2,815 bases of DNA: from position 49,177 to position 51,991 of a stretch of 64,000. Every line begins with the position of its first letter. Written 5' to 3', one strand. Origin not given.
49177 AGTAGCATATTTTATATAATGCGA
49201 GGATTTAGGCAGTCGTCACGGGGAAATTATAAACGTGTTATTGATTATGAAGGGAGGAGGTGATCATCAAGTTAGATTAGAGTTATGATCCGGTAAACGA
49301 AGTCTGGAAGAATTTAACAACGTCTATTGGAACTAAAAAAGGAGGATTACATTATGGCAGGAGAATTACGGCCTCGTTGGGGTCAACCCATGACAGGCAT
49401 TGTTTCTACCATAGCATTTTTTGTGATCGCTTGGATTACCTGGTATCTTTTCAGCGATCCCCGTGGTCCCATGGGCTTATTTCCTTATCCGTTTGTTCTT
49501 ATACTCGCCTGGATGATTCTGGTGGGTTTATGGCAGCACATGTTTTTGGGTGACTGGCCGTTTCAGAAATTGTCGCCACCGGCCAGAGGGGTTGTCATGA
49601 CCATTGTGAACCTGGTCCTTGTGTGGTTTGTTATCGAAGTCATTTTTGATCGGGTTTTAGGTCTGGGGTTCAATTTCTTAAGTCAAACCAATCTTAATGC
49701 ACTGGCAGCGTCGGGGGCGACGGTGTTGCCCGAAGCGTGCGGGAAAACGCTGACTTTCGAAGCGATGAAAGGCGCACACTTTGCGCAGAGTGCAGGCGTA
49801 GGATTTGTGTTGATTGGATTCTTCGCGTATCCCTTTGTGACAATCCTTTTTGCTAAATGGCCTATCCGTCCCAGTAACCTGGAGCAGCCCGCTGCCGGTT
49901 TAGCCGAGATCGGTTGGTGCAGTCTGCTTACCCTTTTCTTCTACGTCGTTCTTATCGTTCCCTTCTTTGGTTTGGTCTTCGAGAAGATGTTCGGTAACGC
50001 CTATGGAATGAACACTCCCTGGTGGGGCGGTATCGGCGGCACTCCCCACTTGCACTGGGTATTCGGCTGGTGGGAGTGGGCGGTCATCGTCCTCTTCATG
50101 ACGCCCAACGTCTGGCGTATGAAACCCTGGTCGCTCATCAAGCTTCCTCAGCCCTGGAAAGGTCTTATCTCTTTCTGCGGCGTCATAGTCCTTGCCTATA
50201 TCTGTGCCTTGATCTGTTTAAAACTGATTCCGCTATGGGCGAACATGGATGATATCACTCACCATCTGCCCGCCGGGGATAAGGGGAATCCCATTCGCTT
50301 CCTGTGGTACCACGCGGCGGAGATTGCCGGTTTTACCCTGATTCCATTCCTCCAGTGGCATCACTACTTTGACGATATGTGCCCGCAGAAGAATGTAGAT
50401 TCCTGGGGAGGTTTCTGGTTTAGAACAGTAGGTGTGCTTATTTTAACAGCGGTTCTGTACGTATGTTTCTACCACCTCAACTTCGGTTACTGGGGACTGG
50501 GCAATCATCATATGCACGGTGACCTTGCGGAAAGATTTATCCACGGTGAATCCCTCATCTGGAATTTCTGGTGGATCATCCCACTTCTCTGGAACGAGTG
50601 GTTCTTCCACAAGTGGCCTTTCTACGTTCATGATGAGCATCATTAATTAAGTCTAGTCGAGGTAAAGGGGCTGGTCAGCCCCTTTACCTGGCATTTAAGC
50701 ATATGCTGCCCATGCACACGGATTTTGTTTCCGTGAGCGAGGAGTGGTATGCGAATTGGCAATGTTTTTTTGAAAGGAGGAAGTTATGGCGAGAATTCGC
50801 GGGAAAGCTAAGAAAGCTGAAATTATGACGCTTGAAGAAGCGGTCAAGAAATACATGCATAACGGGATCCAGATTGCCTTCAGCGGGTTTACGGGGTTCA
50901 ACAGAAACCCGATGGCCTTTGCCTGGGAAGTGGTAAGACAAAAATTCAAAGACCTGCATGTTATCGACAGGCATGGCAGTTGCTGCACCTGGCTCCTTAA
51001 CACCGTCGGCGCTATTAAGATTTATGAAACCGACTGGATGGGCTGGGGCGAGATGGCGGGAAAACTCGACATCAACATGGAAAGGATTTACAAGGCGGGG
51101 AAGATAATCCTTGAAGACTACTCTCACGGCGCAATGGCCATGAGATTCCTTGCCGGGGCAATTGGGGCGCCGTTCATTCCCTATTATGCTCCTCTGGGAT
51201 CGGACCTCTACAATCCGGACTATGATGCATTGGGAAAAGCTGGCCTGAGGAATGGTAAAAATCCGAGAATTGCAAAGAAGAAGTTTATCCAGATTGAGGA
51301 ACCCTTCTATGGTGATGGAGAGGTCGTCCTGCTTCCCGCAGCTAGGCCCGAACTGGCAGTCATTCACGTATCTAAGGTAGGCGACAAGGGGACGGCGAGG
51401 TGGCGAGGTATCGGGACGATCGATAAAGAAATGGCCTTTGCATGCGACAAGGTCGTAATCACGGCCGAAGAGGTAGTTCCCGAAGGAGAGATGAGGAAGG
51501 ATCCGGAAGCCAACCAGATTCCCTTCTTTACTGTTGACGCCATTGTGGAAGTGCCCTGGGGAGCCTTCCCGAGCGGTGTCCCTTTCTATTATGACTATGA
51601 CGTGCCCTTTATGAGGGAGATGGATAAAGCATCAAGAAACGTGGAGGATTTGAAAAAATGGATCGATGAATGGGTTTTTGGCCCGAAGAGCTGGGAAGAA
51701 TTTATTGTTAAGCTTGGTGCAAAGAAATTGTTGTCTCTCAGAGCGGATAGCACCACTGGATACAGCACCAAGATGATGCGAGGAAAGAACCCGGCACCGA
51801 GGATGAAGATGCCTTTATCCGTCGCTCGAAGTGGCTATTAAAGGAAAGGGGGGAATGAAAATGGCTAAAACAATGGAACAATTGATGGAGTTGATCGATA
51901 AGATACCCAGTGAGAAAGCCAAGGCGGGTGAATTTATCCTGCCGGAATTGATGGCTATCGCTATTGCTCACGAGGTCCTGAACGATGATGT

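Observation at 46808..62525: Compact PAS-LuxR-regulated module: unknown membrane protein, CoA-transferase, full beta-oxidation set and an ICM-type B12 acyl-CoA mutase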

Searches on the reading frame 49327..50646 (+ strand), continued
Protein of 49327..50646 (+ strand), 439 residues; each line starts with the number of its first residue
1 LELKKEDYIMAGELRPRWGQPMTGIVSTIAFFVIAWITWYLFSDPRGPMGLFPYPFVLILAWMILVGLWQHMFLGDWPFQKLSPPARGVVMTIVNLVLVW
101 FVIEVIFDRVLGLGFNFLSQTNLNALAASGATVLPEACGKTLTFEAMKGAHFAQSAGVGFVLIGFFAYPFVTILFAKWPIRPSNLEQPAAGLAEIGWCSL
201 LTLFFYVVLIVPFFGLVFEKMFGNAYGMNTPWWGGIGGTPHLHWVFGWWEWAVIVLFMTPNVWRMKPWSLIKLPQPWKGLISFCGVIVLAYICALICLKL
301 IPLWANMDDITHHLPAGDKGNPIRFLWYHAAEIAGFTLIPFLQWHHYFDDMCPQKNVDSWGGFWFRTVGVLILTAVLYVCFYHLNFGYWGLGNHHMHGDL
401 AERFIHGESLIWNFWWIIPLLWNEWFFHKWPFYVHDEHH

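Call 87: predict_structure(alignment_id=A2)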
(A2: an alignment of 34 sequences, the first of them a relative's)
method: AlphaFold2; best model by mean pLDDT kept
length: 430 residues; sequences in the alignment: 34
mean_pLDDT: 86.9   pTM: 0.88
mean pLDDT of the five models: 86.9, 86.7, 85.4, 85.3, 85.2
residues with pLDDT >= 90: 253; 70-90: 128; 50-70: 43; < 50: 6
segments of 3 or more residues with pLDDT < 50: none
pLDDT, mean of each block of 10 residues (from residue 1): 78 95 92 85 87 95 92 93 96 89 76 73 58 62 85 94 90 86 92 93 84 65 86 94 96 93 94 97 97 92 86 93 95 95 89 94 95 72 61 85 93 95 76
secondary structure, 60 per line:
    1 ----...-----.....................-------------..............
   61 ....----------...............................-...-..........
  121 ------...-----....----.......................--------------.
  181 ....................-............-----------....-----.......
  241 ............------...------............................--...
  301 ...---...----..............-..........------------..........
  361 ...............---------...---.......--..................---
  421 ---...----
elements in order: E5-7 H13-33 H47-64 H75-105 H111-120 H135-138 H143-165 H180-200 H202-213 H225-228 H234-252 H268-295 H298-303 H314-327 H329-338 H351-375 H391-397 H400-417 E424-426

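Call 89: fold_search(model_id=the predicted structure, library=pdb)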
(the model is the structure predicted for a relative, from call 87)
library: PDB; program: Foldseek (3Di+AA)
matches with E <= 10: 716; with E <= 0.001: 0
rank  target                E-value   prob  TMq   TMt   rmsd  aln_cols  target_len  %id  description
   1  8gng_A                1.1e-01  0.35  0.18  0.23  21.1       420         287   10  Crystal structure of human adenosine A2A receptor in complex with istradefylline. (released 2023-03-22)
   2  7cq5_C                1.9e-01  0.13  0.13  0.10  23.7       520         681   11  Structure of the human CLCN7-OSTM1 complex with ATP (released 2020-11-11)
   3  6zdr                  2.2e-01  0.20  0.17  0.18  26.3       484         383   12  Crystal structure of stabilized A2A adenosine receptor A2AR-StaR2-bRIL in complex with Chromone 4d (released 2020-09-16)
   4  5uvi                  2.3e-01  0.25  0.19  0.20  26.2       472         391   12  Serial Millisecond Crystallography of Membrane and Soluble Protein Micro-crystals using Synchrotron Radiation (released 2017-05-24)
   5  9jr3_R                2.4e-01  0.54  0.21  0.23  11.6       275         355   13  Cryo-EM structure of PTH-PTH1R-Gq (tilted state) (released 2024-10-16)
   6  6yvr_AAA              2.4e-01  0.30  0.20  0.18  21.4       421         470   10  Crystal structure of the neurotensin receptor 1 in complex with the peptide full agonist NTS8-13 (released 2021-02-10)
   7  5om1                  2.4e-01  0.20  0.18  0.19  26.6       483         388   11  Structure of the A2A-StaR2-bRIL562-Compound 4e complex at 2.1A obtained from in meso soaking experiments (1 hour soak). (released 2018-01-17)
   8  9rsj_A                2.4e-01  0.14  0.14  0.13  19.0       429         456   14  Cryo-EM structure of MATE transporter NorM-VC in complex with doxorubicin (released 2025-11-26)
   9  5nlx                  2.7e-01  0.18  0.17  0.19  26.1       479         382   11  A2A Adenosine receptor room-temperature structure determined by serial millisecond crystallography (released 2017-09-27)
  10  6f0k_C                2.8e-01  0.18  0.17  0.17  20.7       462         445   11  Alternative complex III (released 2018-05-09)
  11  8x16_R                3.0e-01  0.30  0.18  0.24  13.1       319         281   10  Cryo-EM structure of adenosine receptor A3AR bound to CF101 (released 2024-04-24)
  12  3zev_A                3.2e-01  0.35  0.20  0.24  12.0       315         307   13  Structure of Thermostable Agonist-bound Neurotensin Receptor 1 Mutant without Lysozyme Fusion (released 2014-01-29)
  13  5iu8                  3.3e-01  0.15  0.17  0.18  26.3       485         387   12  Crystal structure of stabilized A2A adenosine receptor A2AR-StaR2-bRIL in complex with compound 12f at 2.0A resolution (released 2016-06-29)
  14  8uy0_A                3.3e-01  0.14  0.14  0.17  20.5       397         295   14  Consensus olfactory receptor consOR2 bound to S-carvone and in complex with mini-Gs trimeric protein (released 2024-10-30)
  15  8ikl_R                3.4e-01  0.21  0.18  0.21  13.8       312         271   15  Cryo-EM structure of the CD97-G13 complex (released 2024-01-24)
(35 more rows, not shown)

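Call 99: find_encoding_contigs(protein=P0147, flank=7000, max_places=1)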
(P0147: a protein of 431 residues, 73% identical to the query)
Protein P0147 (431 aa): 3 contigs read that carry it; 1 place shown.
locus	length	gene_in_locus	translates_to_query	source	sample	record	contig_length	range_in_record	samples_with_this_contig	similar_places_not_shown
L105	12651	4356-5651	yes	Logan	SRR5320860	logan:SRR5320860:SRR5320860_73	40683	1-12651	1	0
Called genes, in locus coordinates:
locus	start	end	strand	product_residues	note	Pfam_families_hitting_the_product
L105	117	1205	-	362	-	PF03308:MeaB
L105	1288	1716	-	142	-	PF02310:B12-binding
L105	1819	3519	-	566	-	PF01642:MM_CoA_mutase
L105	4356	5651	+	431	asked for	-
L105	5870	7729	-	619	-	PF00350:Dynamin_N, PF21808:Dynamin-like_hel_bact (weak)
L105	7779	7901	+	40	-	-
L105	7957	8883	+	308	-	PF13406:SLT_2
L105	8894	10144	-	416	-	PF13000:Acatn, PF07690:MFS_1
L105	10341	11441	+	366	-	PF04055:Radical_SAM, PF12544:LAM_C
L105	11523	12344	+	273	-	-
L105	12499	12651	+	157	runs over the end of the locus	PF18902:DUF5658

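Call 100: find_encoding_contigs(protein=P0200, flank=7000, max_places=1)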
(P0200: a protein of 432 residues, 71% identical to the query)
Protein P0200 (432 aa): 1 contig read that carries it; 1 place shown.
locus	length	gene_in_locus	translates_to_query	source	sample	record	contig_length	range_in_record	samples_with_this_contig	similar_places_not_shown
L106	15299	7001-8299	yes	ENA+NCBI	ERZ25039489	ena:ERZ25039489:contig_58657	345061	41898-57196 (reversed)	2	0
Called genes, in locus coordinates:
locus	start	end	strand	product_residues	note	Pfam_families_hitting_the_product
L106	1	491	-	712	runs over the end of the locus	PF01590:GAF, PF01590:GAF, PF13185:GAF_2, PF13492:GAF_3, PF00989:PAS, PF08448:PAS_4, PF13426:PAS_9, PF00512:HisKA, +3 more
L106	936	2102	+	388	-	PF00108:Thiolase_N, PF02803:Thiolase_C, PF22691:Thiolase_C_1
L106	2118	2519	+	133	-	PF12172:zf-ChsH2, PF01796:OB_ChsH2_C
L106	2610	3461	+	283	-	PF02737:3HCDH_N, PF00725:3HCDH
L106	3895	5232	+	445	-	PF02515:CoA_transf_3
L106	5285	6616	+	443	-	PF02515:CoA_transf_3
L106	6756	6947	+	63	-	-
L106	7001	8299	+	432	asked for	-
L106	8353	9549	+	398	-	PF02515:CoA_transf_3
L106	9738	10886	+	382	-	PF02771:Acyl-CoA_dh_N, PF02770:Acyl-CoA_dh_M, PF00441:Acyl-CoA_dh_1, PF08028:Acyl-CoA_dh_2, PF22924:ACOX_C_alpha1 (faint)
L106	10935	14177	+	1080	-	PF02310:B12-binding, PF03308:MeaB, PF02492:cobW (weak), PF01642:MM_CoA_mutase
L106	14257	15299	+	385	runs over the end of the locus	PF02771:Acyl-CoA_dh_N, PF02770:Acyl-CoA_dh_M, PF00441:Acyl-CoA_dh_1, PF22924:ACOX_C_alpha1 (weak), PF08028:Acyl-CoA_dh_2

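Call 101: find_encoding_contigs(protein=P0223, flank=7000, max_places=1)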
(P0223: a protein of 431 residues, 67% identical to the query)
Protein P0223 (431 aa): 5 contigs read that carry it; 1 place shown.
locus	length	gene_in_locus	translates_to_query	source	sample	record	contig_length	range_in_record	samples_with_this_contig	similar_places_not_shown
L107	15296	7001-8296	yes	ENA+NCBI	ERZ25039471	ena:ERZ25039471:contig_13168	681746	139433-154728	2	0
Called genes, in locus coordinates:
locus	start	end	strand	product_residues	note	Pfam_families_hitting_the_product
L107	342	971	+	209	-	-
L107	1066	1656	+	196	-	-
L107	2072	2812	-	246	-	PF00857:Isochorismatase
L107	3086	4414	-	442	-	PF07690:MFS_1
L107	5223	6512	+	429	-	PF00989:PAS (weak), PF08447:PAS_3, PF08448:PAS_4 (weak), PF13426:PAS_9, PF08448:PAS_4, PF13426:PAS_9 (weak), PF00196:GerE, PF08281:Sigma70_r4_2 (weak), +1 more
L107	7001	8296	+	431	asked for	-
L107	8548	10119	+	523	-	PF01144:CoA_trans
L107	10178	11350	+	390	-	PF02771:Acyl-CoA_dh_N, PF02770:Acyl-CoA_dh_M, PF00441:Acyl-CoA_dh_1, PF08028:Acyl-CoA_dh_2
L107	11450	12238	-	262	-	PF22497:DUF6989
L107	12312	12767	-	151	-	PF03061:4HBT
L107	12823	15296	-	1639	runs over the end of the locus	PF00270:DEAD, PF00271:Helicase_C, PF19306:WHD_Lhr, PF08494:DEAD_assoc, PF23235:WHD_3rd_Lhr, PF23234:WHD_4th_Lhr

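Call 103: search_protein_families(library=ncbifam, proteins=[L106:10935-14177:+, L107:8548-10119:+, L106:8353-9549:+, L107:5223-6512:+], max_evalue=1e-10)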
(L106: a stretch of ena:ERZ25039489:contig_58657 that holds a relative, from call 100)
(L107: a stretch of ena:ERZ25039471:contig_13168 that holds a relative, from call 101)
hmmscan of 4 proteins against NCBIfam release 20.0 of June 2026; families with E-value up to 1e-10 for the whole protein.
L106:10935-14177:+ (1080 aa): 7 families
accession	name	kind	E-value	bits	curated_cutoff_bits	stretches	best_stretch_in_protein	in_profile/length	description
NF045497.1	IsobCoAmut_IcmF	equivalog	0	1744.7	1500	1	13-1080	2-1076/1076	fused isobutyryl-CoA mutase/GTPase IcmF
TIGR00641.1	acid_CoA_mut_N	subfamily_domain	1.3e-103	347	303.8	2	709-1079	157-525/528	methylmalonyl-CoA mutase N-terminal domain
NF006944.0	PRK09426.1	equivalog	1.7e-101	340.3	876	1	547-1078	50-553/721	methylmalonyl-CoA mutase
TIGR00750.1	lao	equivalog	2e-41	142.1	240.75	1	168-370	6-202/300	methylmalonyl Co-A mutase-associated GTPase MeaB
NF006958.0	PRK09435.1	equivalog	5.3e-35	121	329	1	155-402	12-257/333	methylmalonyl Co-A mutase-associated GTPase MeaB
TIGR00642.1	mmCoA_mut_beta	equivalog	7.8e-23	80.5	617.25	1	753-1027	212-491/620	methylmalonyl-CoA mutase small subunit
TIGR00640.1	acid_CoA_mut_C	subfamily_domain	1.3e-15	57.5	57.45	1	13-126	2-113/132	methylmalonyl-CoA mutase C-terminal domain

L107:8548-10119:+ (523 aa): 4 families
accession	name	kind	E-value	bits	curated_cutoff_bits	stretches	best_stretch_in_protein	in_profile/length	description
NF052271.1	Staph_FadX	equivalog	1.1e-117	393.8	750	1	5-517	2-509/523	fatty acid degradation protein FadX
NF007394.0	PRK09920.1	equivalog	4.6e-19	68.9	315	1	3-250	2-218/219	acetate CoA-transferase subunit alpha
TIGR02429.1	pcaI_scoA_fam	subfamily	4.3e-18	65.5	128.5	1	6-249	6-220/222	3-oxoacid CoA-transferase subunit A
TIGR02428.1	pcaJ_scoB_fam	subfamily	2.2e-16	59.9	243.55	1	285-418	3-146/207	3-oxoacid CoA-transferase subunit B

L106:8353-9549:+ (398 aa): 7 families
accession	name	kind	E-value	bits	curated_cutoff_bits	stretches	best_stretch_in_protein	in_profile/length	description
NF003809.0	PRK05398.1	subfamily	2.3e-69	233.9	442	2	7-208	1-203/416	formyl-CoA transferase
TIGR03253.1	oxalate_frc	equivalog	3.8e-66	223.5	504.2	2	9-208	2-202/416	formyl-CoA transferase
NF041294.1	Scnl_mescCoAtase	equivalog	1.3e-65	222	700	1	9-379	2-380/381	succinyl-CoA:mesaconate CoA-transferase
NF052585.1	SucGlutTfsCaiB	equivalog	1e-62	212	750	1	8-382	5-388/394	succinate--glutarate CoA-transferase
NF008511.0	PRK11430.1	equivalog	4.7e-50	170.8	522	1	5-339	4-340/381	CoA:oxalate CoA-transferase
NF002914.1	PRK03525.1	equivalog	4.3e-41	141.2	413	1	10-398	9-397/400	L-carnitine CoA-transferase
TIGR04253.1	mesacon_CoA_iso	equivalog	6.6e-18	64.9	725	1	11-398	3-400/403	2-methylfumaryl-CoA isomerase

L107:5223-6512:+ (429 aa): 3 families
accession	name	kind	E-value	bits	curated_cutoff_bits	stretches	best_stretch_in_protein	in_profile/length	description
TIGR00229.1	sensory_box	domain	9.9e-37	125.9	22.9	1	15-137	1-126/126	PAS domain S-box protein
NF007298.0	PRK09776.1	equivalog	1.9e-16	59.2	1135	1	66-273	478-675/1111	diguanylate cyclase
NF053781.1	cdiGMPphdstlr2612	equivalog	3.7e-12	44.7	1600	0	54-232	625-805/1268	Tlr1612 family c-di-GMP phosphodiesterase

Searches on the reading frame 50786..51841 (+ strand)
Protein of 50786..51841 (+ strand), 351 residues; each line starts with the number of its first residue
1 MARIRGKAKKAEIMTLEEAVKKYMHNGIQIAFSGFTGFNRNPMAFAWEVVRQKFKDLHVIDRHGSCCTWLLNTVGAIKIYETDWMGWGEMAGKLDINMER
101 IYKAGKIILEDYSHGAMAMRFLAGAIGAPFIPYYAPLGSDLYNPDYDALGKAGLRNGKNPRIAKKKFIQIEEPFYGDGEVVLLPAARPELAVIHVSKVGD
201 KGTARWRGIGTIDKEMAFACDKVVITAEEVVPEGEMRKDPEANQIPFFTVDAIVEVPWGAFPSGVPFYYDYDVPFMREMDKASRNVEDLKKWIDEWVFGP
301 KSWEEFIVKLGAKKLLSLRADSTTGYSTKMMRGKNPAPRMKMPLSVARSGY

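Call 3: search_protein_families(library=pfam, proteins=[window:50786-51841:+])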
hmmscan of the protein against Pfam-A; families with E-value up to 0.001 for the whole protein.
window:50786-51841:+ (351 aa): 1 family
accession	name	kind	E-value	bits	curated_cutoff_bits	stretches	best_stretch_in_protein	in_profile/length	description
PF01144.29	CoA_trans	-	3e-20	73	23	1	14-255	2-216/217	Coenzyme A transferase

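Call 4: search_protein_families(library=ncbifam, proteins=[window:50786-51841:+])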
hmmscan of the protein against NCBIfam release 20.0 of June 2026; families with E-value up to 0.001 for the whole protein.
window:50786-51841:+ (351 aa): 1 family
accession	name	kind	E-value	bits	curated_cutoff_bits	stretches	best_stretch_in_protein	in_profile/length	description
TIGR02429.1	pcaI_scoA_fam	subfamily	1.7e-05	24.3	128.5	1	13-256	6-219/222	3-oxoacid CoA-transferase subunit A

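Call 28: search_solved_structures(query=window:50786-51841:+, max_evalue=0.01)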
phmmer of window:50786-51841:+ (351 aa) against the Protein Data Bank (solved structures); distinct sequences matched with E-value up to 0.01: 5.
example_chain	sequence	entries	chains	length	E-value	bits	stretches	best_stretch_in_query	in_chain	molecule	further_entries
1poi_A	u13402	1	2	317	2.7e-51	177.9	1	12-330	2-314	GLUTACONATE COENZYME A-TRANSFERASE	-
6con_A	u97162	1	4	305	1.5e-11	47.1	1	15-301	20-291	CoA-transferase subunit alpha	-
5mzw_A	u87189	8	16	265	1.5e-11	47.1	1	10-276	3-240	Glutaconate CoA-transferase family, subunit A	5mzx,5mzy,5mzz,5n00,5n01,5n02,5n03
6co6_A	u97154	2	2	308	2.3e-11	46.5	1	8-303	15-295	Probable CoA-transferase alpha subunit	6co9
6coj_A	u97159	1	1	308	4.3e-11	45.6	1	8-303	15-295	Probable CoA-transferase alpha subunit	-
